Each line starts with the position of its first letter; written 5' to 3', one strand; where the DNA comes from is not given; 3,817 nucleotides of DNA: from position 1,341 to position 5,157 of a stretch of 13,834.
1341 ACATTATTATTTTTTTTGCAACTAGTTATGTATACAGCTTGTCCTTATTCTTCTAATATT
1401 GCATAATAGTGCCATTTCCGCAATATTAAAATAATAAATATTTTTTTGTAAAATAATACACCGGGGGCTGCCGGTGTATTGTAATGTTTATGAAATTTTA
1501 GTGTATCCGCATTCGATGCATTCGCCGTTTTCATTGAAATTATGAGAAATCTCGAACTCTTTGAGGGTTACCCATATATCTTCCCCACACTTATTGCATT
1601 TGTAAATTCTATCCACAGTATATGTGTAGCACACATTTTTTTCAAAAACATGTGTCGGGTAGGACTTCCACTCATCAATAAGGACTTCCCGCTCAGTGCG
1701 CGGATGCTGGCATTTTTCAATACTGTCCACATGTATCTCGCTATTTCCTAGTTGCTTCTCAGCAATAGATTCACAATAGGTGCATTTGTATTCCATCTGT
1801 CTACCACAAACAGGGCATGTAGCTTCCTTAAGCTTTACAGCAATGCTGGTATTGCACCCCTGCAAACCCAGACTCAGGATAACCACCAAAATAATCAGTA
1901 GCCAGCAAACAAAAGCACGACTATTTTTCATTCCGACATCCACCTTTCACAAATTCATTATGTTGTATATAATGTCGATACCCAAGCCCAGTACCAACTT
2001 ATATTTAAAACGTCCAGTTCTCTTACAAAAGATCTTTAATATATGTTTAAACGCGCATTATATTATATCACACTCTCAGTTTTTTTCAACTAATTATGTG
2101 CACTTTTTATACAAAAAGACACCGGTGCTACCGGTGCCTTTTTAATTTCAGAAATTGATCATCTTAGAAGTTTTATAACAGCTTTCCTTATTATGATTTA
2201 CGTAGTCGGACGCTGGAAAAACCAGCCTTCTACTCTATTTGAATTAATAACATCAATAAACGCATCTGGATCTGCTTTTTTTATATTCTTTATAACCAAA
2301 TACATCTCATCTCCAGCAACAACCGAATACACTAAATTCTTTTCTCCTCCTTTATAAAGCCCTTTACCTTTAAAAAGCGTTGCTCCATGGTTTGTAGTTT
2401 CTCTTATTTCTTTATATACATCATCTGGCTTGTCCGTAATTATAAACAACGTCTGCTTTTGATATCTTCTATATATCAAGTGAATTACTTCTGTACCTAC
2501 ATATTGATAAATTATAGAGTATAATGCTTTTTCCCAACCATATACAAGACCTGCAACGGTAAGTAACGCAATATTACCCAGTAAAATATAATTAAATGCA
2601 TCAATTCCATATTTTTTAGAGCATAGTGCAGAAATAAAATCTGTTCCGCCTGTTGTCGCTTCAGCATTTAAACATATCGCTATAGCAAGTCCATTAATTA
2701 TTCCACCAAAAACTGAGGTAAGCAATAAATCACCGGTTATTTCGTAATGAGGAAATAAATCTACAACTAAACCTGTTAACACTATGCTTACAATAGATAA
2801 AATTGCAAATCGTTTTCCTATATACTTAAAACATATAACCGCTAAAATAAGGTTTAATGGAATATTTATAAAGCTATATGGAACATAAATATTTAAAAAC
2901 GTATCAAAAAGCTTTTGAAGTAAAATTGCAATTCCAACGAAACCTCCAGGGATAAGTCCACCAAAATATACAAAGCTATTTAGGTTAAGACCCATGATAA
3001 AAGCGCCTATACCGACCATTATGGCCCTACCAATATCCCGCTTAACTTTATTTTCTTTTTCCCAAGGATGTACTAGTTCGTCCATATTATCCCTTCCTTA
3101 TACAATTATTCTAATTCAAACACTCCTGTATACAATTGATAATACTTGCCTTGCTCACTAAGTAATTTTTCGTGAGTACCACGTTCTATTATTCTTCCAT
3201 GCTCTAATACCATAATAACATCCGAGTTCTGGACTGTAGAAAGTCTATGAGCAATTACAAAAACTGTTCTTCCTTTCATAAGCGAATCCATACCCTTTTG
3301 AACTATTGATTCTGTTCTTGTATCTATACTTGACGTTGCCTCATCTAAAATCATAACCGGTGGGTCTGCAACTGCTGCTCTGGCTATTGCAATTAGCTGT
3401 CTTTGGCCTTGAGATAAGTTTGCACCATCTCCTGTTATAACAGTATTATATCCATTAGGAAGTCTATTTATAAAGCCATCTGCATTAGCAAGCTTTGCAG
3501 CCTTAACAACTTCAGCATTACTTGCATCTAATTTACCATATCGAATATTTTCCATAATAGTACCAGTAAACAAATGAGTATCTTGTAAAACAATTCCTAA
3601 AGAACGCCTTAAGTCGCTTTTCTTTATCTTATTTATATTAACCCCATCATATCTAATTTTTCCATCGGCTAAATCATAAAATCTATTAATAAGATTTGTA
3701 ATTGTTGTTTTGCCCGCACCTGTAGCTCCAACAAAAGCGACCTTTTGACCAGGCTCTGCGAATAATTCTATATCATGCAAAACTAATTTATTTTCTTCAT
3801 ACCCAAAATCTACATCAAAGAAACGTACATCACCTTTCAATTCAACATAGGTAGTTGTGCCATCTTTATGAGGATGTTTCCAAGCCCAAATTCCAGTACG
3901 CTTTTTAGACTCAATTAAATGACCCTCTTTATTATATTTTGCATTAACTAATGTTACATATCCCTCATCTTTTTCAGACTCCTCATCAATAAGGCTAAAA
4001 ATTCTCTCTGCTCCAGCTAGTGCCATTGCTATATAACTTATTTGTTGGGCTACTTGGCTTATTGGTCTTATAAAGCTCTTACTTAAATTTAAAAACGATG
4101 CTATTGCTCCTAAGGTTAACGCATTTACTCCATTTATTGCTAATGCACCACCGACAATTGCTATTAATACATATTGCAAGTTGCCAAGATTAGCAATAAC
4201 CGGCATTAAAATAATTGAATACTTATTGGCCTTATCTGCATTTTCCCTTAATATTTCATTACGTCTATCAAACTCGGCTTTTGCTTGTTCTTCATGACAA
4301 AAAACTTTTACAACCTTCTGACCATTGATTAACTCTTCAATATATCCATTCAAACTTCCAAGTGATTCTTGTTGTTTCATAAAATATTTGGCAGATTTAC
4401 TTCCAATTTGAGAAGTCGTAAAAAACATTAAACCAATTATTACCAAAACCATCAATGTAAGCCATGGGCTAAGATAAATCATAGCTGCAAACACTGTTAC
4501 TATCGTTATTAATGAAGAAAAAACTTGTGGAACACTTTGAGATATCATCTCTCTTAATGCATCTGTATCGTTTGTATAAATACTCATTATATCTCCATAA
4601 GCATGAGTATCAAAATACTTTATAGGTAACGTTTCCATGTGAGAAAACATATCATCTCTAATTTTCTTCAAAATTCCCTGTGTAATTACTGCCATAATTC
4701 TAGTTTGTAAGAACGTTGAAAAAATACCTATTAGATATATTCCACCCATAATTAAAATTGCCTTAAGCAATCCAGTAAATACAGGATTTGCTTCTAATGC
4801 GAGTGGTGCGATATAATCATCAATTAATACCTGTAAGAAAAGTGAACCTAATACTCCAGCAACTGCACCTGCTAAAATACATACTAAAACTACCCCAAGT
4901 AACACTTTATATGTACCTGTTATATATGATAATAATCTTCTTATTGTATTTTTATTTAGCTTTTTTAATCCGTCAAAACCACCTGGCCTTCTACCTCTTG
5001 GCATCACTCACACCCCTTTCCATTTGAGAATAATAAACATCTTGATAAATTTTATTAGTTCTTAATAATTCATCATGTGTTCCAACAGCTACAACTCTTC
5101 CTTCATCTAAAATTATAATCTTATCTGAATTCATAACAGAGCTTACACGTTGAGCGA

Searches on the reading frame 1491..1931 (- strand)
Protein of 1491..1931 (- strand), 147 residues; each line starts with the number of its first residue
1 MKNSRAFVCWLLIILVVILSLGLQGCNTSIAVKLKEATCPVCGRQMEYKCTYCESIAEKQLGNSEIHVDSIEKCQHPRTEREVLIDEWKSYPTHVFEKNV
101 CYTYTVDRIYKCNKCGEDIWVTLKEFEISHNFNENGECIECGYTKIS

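Call 11: search_protein_families(library=pfam, proteins=[window:1491-1931:-], max_evalue=0.01)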
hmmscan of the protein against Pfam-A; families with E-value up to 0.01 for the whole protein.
window:1491-1931:- (147 aa): 1 family
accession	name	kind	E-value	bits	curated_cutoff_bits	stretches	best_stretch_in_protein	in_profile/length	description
PF01155.25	HypA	-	0.0044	17.5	28.9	0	23-72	57-111/112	Hydrogenase/urease nickel incorporation, metallochaperone, hypA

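Call 13: find_encoding_contigs(protein=window:1491-1931:-, flank=10000, max_places=10)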
Protein window:1491-1931:- (147 aa): 3 contigs read that carry it; 3 places shown.
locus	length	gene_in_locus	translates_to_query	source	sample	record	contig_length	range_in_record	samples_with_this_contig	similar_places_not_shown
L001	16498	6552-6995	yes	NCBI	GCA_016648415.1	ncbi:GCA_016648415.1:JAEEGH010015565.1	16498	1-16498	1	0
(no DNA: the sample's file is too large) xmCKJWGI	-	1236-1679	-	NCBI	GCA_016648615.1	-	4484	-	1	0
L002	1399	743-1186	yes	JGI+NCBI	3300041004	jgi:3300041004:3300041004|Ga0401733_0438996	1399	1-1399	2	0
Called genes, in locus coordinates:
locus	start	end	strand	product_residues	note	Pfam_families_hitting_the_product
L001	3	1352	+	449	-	?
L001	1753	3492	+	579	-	PF00664:ABC_membrane, PF00005:ABC_tran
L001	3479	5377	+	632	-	PF00664:ABC_membrane, PF02463:SMC_N (weak), PF00005:ABC_tran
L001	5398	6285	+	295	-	PF02588:YitT_membrane, PF10035:DUF2179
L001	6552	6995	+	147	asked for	-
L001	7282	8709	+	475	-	-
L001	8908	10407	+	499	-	PF02638:GHL10, PF07833:Cu_amine_oxidN1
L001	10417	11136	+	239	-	PF02578:Cu-oxidase_4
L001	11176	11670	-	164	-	PF18912:DZR_2 (faint), PF12773:DZR, PF13248:Zn_ribbon_3, PF13240:Zn_Ribbon_1 (weak)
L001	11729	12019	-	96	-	-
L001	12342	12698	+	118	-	-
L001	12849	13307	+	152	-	PF12773:DZR (weak), PF13240:Zn_Ribbon_1, PF09685:MamF_MmsF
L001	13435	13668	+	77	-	-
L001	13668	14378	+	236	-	PF00483:NTP_transferase (faint), PF01128:IspD, PF12804:NTP_transf_3 (weak)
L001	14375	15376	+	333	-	PF01073:3Beta_HSD, PF01370:Epimerase, PF02719:Polysacc_synt_2, PF16363:GDP_Man_Dehyd, PF07993:NAD_binding_4 (weak)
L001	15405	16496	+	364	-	?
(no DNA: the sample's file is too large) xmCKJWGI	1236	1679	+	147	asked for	-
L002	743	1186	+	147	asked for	-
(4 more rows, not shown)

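Call 42: search_protein_families(library=pfam, proteins=[L001:12342-12695:+], max_evalue=0.01)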
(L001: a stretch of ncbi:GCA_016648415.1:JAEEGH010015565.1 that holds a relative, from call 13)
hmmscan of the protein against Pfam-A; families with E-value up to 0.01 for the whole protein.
L001:12342-12695:+ (118 aa): 0 families

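Call 43: search_protein_families(library=ncbifam, proteins=[L001:7282-8706:+, window:1491-1931:-], max_evalue=0.01)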
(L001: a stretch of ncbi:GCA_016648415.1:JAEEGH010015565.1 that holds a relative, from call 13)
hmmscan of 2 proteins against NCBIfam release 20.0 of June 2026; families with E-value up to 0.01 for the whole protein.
L001:7282-8706:+ (475 aa): 1 family
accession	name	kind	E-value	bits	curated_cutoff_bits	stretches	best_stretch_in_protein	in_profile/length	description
NF008084.0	PRK10819.1-5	equivalog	0.0074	16.2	315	0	156-228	45-120/249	TonB system transport protein TonB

window:1491-1931:- (147 aa): 1 family
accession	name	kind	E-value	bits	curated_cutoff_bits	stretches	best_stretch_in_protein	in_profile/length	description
TIGR02605.1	CxxC_CxxC_SSSS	subfamily_domain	0.0042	17.1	31.3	0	47-81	5-39/52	FmdB family zinc ribbon protein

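Call 46: find_homologous_proteins(query=A5, max_evalue=0.00001)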
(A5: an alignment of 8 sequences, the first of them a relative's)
Query A5 (8 sequences) (475 aa, profile of the alignment): 59 proteins with E <= 0.00001 among 8000 candidates.
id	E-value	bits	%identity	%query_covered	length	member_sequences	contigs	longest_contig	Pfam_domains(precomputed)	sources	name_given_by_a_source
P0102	5.0e-16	76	68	13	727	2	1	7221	PF04886.17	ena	-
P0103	1.8e-15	75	71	12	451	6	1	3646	PF04886.17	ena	-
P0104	3.5e-14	70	69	8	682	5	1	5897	PF00404.25,PF06347.20,PF04886.17,PF07653.24,PF18348.8,PF08239.18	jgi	-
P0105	1.0e-13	69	67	12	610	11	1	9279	PF00404.25,PF04886.17,PF18348.8,PF08239.18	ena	-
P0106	1.3e-13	69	70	12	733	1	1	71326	PF08486.16,PF00404.25,PF06347.20,PF04886.17,PF18348.8,PF08239.18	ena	-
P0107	3.0e-12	64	57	12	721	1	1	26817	PF08486.16,PF00404.25,PF06347.20,PF04886.17,PF18348.8,PF08239.18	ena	-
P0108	3.7e-12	64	-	-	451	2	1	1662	-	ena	-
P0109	4.8e-12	63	62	6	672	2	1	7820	PF04886.17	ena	-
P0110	1.2e-11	62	70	9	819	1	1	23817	PF05257.23,PF04886.17,PF08239.18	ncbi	ncbi:MAG: SH3 domain-containing protein, partial [Candidatus Faecivicinus sp.]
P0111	1.7e-11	62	-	-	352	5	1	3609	PF04886.17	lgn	-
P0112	1.5e-10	58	75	7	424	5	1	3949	PF03734.20,PF05887.17,PF04886.17,PF01471.24,PF08239.18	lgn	-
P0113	1.6e-10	58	69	12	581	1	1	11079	PF05738.20,PF04886.17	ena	-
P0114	2.2e-10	58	38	9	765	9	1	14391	PF13229.13,PF04886.17,PF05048.20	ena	-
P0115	2.6e-10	58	61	13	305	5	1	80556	PF04886.17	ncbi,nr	ncbi:MAG: PT domain-containing protein [Lachnospiraceae bacterium]|nr:PT domain-containing protein [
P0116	3.8e-10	57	54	11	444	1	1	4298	PF00963.25,PF05887.17,PF13620.13,PF04886.17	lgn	-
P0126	1.6e-8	52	53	24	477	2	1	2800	PF04886.17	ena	-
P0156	6.5e-6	43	31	8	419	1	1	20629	-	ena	-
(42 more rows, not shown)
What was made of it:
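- Tried and rejected: The full-length family alignment was swamped by PT-linker low-complexity hits, which was a badly designed query (call 46).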

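Call 51: find_encoding_contigs(protein=P0156, flank=6000, max_places=3)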
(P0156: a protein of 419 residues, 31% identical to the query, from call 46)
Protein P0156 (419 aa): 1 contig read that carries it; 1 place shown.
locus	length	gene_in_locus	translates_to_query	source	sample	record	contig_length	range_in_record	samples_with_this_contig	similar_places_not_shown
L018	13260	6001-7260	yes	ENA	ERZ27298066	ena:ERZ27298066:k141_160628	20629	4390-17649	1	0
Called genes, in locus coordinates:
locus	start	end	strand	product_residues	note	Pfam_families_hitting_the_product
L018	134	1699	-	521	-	PF07690:MFS_1, PF12832:MFS_1_like, PF13347:MFS_2, PF07690:MFS_1, PF13347:MFS_2, PF07690:MFS_1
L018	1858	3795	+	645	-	PF02608:Bmp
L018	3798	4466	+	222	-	PF00149:Metallophos (weak), PF12850:Metallophos_2 (weak)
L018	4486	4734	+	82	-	-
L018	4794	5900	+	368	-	PF00069:Pkinase, PF01636:APH (faint), PF07714:PK_Tyr_Ser-Thr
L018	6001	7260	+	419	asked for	-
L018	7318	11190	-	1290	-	PF00873:ACR_tran, PF03176:MMPL (weak)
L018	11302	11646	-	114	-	PF01155:HypA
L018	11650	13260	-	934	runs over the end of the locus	PF00037:Fer4 (weak), PF12837:Fer4_6 (weak), PF14691:Fer4_20, PF01266:DAO, PF01946:Thi4 (weak), PF07992:Pyr_redox_2, PF13450:NAD_binding_8, PF00037:Fer4 (weak), +3 more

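Call 52: find_encoding_contigs(protein=P0126, flank=6000, max_places=3)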
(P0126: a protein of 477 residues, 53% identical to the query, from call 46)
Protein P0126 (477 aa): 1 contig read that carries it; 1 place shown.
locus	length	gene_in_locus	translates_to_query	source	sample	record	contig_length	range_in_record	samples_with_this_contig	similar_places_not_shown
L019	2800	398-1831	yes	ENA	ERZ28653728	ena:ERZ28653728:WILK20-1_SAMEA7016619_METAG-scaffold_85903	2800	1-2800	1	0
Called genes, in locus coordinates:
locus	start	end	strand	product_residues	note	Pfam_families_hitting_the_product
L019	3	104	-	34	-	?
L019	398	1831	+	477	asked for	PF04886:PT (faint)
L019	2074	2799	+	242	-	?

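Call 78: find_encoding_contigs(protein=P0163, flank=10000, max_places=3)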
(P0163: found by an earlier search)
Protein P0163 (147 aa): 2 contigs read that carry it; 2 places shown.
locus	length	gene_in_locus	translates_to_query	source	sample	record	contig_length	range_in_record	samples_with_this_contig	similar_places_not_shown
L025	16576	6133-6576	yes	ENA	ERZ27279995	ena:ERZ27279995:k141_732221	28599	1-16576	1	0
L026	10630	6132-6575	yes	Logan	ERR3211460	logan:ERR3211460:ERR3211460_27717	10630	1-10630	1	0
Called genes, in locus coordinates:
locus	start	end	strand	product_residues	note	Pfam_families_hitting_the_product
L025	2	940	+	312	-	?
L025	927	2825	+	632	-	PF00664:ABC_membrane, PF02463:SMC_N (weak), PF00005:ABC_tran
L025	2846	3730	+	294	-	PF02588:YitT_membrane, PF10035:DUF2179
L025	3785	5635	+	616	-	-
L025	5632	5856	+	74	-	-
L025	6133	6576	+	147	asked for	-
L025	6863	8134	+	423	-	-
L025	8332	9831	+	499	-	PF02638:GHL10, PF07833:Cu_amine_oxidN1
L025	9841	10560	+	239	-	PF02578:Cu-oxidase_4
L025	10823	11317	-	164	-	PF17032:Zn_ribbon_15 (faint), PF18912:DZR_2 (faint), PF12773:DZR, PF13248:Zn_ribbon_3, PF13240:Zn_Ribbon_1 (weak)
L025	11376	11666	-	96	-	-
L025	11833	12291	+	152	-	PF12773:DZR (weak), PF13240:Zn_Ribbon_1, PF09685:MamF_MmsF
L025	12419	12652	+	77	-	-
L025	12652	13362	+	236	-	PF01128:IspD, PF12804:NTP_transf_3 (weak)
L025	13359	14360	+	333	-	PF01073:3Beta_HSD, PF01370:Epimerase, PF02719:Polysacc_synt_2, PF07993:NAD_binding_4 (faint), PF16363:GDP_Man_Dehyd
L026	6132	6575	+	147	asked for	-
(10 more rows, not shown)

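Call 79: find_encoding_contigs(protein=P0167, flank=10000, max_places=4)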
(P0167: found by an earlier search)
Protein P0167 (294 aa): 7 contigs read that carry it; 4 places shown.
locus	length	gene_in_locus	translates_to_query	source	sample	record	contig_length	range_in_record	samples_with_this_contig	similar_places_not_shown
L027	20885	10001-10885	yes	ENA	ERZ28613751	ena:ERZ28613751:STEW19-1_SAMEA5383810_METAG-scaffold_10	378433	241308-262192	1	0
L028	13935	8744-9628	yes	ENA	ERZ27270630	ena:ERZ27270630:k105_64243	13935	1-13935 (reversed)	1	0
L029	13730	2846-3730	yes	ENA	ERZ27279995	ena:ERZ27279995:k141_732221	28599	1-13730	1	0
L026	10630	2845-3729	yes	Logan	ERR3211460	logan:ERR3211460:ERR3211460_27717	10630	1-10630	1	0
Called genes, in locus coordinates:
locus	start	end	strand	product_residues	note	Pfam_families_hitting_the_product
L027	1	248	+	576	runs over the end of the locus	PF00501:AMP-binding, PF23562:AMP-binding_C_3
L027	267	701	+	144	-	PF02502:LacAB_rpiB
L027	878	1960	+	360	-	PF00953:Glycos_transf_4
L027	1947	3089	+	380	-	PF02350:Epimerase_2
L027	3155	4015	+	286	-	PF03419:Peptidase_U4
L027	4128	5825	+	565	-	PF00501:AMP-binding, PF23562:AMP-binding_C_3 (weak), PF13193:AMP-binding_C (weak)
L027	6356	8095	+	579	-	PF00664:ABC_membrane, PF00005:ABC_tran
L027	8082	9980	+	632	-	PF00664:ABC_membrane, PF02463:SMC_N (weak), PF00005:ABC_tran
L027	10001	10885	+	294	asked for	PF02588:YitT_membrane, PF10035:DUF2179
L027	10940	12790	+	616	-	-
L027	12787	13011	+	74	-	-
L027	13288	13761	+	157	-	-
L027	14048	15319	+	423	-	-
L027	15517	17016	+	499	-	PF02638:GHL10, PF07833:Cu_amine_oxidN1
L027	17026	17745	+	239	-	PF02578:Cu-oxidase_4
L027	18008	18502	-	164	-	PF17032:Zn_ribbon_15 (faint), PF18912:DZR_2 (faint), PF12773:DZR, PF13248:Zn_ribbon_3, PF13240:Zn_Ribbon_1 (weak)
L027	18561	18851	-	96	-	-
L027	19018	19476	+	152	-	PF12773:DZR (weak), PF13240:Zn_Ribbon_1, PF09685:MamF_MmsF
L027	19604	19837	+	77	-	-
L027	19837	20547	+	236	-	PF01128:IspD, PF12804:NTP_transf_3 (weak)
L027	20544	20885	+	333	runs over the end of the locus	PF01073:3Beta_HSD, PF01370:Epimerase, PF02719:Polysacc_synt_2, PF07993:NAD_binding_4 (faint), PF16363:GDP_Man_Dehyd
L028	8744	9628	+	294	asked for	PF02588:YitT_membrane, PF10035:DUF2179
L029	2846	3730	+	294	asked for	PF02588:YitT_membrane, PF10035:DUF2179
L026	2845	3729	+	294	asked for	PF02588:YitT_membrane, PF10035:DUF2179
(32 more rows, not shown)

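Call 82: search_protein_families(library=pfam, proteins=[L027:10940-12787:+, L027:12787-13008:+, L001:11729-12016:-, L001:13435-13665:+], max_evalue=0.1)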
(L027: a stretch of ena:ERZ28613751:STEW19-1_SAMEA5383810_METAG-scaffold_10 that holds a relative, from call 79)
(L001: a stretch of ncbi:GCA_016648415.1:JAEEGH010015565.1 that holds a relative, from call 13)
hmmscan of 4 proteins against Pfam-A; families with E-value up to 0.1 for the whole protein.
L027:10940-12787:+ (616 aa): 0 families

L027:12787-13008:+ (74 aa): 0 families

L001:11729-12016:- (95 aa): 0 families

L001:13435-13665:+ (77 aa): 1 family
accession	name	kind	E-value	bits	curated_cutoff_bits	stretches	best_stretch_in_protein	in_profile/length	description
PF18572.7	T6PP_N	-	0.061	13.8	25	1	19-54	45-80/99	Trehalose-6-phosphate phosphatase N-terminal helical bundle domain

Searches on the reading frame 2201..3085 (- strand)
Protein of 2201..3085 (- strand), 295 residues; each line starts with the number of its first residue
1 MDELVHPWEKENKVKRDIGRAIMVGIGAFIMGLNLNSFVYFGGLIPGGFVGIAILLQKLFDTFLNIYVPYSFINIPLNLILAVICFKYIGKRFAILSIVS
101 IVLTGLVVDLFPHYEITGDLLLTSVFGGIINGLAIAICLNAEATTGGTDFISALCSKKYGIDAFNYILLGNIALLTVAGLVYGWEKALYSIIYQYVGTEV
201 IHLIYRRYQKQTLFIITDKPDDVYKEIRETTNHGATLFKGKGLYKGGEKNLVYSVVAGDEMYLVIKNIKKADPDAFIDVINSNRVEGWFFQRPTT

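Call 11: search_protein_families(library=pfam, proteins=[window:2201-3085:-], max_evalue=0.01)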
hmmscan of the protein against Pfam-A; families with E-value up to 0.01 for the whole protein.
window:2201-3085:- (295 aa): 2 families
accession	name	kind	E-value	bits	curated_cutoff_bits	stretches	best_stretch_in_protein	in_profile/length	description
PF02588.21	YitT_membrane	-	3.5e-51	174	24.3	1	22-227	3-204/205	Uncharacterised 5xTM membrane BCR, YitT family COG1284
PF10035.14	DUF2179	-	6.3e-13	48.8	22.8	1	233-287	1-55/55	Uncharacterized protein conserved in bacteria (DUF2179)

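Call 37: find_related_loci(query=window:2201-3085:-, collection=genome_contigs, flank=10000)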
Query window:2201-3085:- (295 aa) in genome_contigs; peptide patterns used: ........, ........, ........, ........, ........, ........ (x = any residue, [..] = any of these).
89 stretches matched a pattern; 9 encode a relative of the query (tblastn E <= 1e-3); 9 distinct loci.
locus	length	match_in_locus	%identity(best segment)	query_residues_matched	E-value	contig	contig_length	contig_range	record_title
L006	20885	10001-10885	72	1-295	6e-145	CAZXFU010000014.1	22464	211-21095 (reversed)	MAG TPA_asm: uncultured Eubacteriales bacterium isolate binchicken_co323_74 genome assembly, contig: NODE_2123_length_22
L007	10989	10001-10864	74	8-295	1e-143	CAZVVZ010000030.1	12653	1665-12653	MAG TPA_asm: uncultured Eubacteriales bacterium isolate binchicken_co323_231 genome assembly, contig: NODE_5467_length_1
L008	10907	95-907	59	24-294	2e-113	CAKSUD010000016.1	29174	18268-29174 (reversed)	MAG: uncultured Clostridia bacterium isolate REFINED_METABAT215_TOP10_CONTIGS_1500_ASSEMBLY_K77_MERGED__Hadza_MoBio_hadz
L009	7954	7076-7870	60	30-294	9e-113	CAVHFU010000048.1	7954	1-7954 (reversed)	bacterium isolate H07617-L1_cleanbin_000011 genome assembly, contig: Spades_H07617-L1_contig_6154, whole genome shotgun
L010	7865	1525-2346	51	20-293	6e-94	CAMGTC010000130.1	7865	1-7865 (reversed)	MAG: uncultured Treponema sp. isolate SRR11551380_bin.33_metaWRAP_v1.3_MAG genome assembly, contig: ERZ11474032.5416, wh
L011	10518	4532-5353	48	20-293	2e-91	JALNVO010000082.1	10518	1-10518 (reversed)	MAG: Fibrobacteraceae bacterium isolate SO_2016_CLC_T2 bin 12 scaffold08519_PH3_Jul20_2016, whole genome shotgun sequenc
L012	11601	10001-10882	46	5-294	3e-88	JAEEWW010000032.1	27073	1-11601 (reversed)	MAG: Treponema sp. isolate Tb.RUG.506 NODE_6957_length_27073_cov_1.682625, whole genome shotgun sequence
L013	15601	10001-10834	47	20-293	1e-78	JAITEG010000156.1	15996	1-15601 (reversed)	MAG: Spirochaetaceae bacterium isolate Nm470_bin44 k119_1003203, whole genome shotgun sequence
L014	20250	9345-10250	39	1-290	1e-70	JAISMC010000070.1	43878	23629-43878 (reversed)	MAG: Treponema sp. isolate Im510_bin16 k119_2292193, whole genome shotgun sequence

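Call 42: search_protein_families(library=pfam, proteins=[L006:11103-12194:+], max_evalue=0.01)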
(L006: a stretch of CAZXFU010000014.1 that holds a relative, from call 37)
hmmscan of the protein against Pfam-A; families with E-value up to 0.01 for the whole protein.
L006:11103-12194:+ (363 aa): 0 families

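Call 82: search_protein_families(library=pfam, proteins=[L027:10940-12787:+, L027:12787-13008:+], max_evalue=0.1)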
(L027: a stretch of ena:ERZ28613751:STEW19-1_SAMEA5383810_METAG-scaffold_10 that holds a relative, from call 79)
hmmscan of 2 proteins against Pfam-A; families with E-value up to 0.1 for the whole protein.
L027:10940-12787:+ (616 aa): 0 families

L027:12787-13008:+ (74 aa): 0 families

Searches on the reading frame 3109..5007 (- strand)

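Call 11: search_protein_families(library=pfam, proteins=[window:3109-5007:-], max_evalue=0.01)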
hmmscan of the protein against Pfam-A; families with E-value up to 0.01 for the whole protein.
window:3109-5007:- (633 aa): 3 families
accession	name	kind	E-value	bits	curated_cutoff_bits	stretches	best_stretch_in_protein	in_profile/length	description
PF00664.28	ABC_membrane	-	1.3e-48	166.5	28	1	38-315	2-273/274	ABC transporter transmembrane region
PF00005.33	ABC_tran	-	2.9e-28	99.6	25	1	410-559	1-137/137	ABC transporter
PF02463.25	SMC_N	-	3.4e-06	27.1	40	1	411-600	135-210/220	RecF/RecN/SMC N terminal domain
